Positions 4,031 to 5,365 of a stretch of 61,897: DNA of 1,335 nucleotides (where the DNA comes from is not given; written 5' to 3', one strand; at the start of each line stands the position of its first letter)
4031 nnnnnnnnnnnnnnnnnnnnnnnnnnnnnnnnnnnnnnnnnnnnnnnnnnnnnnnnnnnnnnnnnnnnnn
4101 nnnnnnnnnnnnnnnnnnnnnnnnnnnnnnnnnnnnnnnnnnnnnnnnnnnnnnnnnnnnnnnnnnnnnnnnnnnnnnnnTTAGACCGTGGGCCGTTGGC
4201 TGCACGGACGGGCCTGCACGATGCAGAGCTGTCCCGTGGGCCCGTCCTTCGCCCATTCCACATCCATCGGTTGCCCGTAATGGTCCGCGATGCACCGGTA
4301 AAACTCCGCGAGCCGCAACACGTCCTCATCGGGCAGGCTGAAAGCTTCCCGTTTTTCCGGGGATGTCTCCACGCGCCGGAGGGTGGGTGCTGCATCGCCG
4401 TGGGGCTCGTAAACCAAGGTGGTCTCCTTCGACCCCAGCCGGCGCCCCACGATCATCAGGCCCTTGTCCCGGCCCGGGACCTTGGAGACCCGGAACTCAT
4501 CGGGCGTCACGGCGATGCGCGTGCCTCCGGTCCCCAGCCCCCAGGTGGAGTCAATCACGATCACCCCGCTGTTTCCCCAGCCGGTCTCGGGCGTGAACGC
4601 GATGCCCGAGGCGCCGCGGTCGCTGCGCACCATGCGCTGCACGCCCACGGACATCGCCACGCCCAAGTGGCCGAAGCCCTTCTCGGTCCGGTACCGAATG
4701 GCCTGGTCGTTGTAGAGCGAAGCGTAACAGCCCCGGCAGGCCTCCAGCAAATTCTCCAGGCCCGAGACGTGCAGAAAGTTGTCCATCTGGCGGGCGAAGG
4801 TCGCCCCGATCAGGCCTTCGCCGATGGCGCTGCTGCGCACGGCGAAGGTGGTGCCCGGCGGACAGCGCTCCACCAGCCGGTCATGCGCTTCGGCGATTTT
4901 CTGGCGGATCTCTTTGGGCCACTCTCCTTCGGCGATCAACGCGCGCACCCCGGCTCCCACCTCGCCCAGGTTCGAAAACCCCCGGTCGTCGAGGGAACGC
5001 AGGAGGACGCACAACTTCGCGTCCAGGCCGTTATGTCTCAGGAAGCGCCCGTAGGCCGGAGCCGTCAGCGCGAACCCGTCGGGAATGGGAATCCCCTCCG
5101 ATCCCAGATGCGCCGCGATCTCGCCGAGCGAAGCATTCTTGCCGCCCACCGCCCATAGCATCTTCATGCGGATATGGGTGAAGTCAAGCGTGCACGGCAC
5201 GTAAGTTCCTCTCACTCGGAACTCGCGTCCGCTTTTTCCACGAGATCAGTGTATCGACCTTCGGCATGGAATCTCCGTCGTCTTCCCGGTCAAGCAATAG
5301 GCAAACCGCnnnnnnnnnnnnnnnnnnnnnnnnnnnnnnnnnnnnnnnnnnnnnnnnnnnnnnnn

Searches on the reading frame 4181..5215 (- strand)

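Call 45: search_protein_families(library=pfam, proteins=[window:4181-5215:-], max_evalue=0.00001)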
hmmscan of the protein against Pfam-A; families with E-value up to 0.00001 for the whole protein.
window:4181-5215:- (344 aa): 1 family
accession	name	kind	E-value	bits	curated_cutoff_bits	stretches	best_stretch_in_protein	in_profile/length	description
PF01326.24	PPDK_N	-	9.2e-88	295.1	27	1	23-340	4-311/328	Pyruvate phosphate dikinase, AMP/ATP-binding domain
